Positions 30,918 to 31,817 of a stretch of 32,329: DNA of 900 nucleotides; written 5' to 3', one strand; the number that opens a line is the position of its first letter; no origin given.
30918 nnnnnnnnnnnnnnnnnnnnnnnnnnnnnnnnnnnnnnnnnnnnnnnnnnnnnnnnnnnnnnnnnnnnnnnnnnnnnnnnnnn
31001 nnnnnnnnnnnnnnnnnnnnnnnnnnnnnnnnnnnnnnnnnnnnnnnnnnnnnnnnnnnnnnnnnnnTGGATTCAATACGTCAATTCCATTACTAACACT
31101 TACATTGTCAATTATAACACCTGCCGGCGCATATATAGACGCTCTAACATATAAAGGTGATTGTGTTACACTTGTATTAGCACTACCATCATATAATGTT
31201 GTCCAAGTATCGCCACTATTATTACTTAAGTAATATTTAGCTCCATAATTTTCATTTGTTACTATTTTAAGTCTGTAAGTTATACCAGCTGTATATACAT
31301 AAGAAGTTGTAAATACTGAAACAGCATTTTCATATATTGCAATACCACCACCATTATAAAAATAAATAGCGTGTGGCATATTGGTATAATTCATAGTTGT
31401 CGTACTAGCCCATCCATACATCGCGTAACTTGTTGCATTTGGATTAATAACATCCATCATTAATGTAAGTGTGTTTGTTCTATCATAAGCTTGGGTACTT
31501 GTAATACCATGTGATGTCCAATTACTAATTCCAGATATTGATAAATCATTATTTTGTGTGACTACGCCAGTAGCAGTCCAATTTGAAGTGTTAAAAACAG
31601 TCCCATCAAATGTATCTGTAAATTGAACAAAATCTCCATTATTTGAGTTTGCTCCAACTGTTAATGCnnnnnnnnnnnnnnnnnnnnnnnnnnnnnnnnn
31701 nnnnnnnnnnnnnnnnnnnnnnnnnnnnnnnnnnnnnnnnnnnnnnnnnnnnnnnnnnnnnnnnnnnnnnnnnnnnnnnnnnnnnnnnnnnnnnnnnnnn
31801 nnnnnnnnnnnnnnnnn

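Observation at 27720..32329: A single 9843-nt (3280-aa) fibre ORF wraps the contig ends (27720..32329 plus 1..5360) and takes about 30 percent of the genome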

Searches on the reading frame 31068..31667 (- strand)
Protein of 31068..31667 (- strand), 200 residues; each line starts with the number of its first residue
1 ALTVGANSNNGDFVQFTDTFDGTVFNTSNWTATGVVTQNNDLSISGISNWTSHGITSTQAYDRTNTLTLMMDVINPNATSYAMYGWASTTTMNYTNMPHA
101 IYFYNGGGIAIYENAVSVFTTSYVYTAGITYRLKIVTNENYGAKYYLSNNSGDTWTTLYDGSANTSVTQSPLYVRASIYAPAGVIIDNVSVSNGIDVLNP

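Call 63: search_solved_structures(query=A4, max_evalue=1)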
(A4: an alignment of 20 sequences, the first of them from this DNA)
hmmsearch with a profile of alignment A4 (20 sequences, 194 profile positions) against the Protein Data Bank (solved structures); distinct sequences matched with E-value up to 1: 2.
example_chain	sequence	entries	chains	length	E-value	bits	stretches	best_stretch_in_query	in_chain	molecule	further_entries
3ilf_A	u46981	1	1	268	0.11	15.3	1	9-31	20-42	porphyranase A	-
4ate_A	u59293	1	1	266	0.23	14.3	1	9-31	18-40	BETA-PORPHYRANASE A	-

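Call 64: search_protein_families(library=pfam, alignment_id=A4, max_evalue=1)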
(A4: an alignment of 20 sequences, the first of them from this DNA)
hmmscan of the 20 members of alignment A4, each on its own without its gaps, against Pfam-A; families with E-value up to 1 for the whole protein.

A. member 1, seq(200 aa): 1 family
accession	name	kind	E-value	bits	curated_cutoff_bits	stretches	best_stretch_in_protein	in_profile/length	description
PF15590.11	Imm27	-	0.14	12.5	27.3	1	131-162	21-53/67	Immunity protein 27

B. families by the number of members that match (of 20 scanned): 14 families
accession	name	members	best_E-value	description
PF02012.26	BNR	4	0.0048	BNR/Asp-box repeat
PF10102.14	DUF2341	3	3.4e-07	Domain of unknown function (DUF2341)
PF22237.3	SO2946-like_C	2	0.0001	SO2946-like, C-terminal domain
PF07437.17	YfaZ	1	0.0076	YfaZ precursor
PF18886.6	DUF5649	1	0.016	Repeats of unknown function (DUF5649)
PF10939.13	DUF2631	1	0.033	Protein of unknown function (DUF2631)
PF16713.10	EAGR_box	1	0.046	Enriched in aromatic and glycine Residues box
PF14870.12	PSII_BNR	1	0.049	Photosynthesis system II assembly factor YCF48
PF12604.14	gp37_C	1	0.095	Tail fibre protein gp37 C terminal domain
PF07803.16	GSG-1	1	0.13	GSG1-like protein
PF15590.11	Imm27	1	0.14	Immunity protein 27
PF01731.26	Arylesterase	1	0.14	Arylesterase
PF05862.16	IceA2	1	0.22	Helicobacter pylori IceA2 protein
PF12597.13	Cox20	1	0.41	Cytochrome c oxidase assembly protein COX20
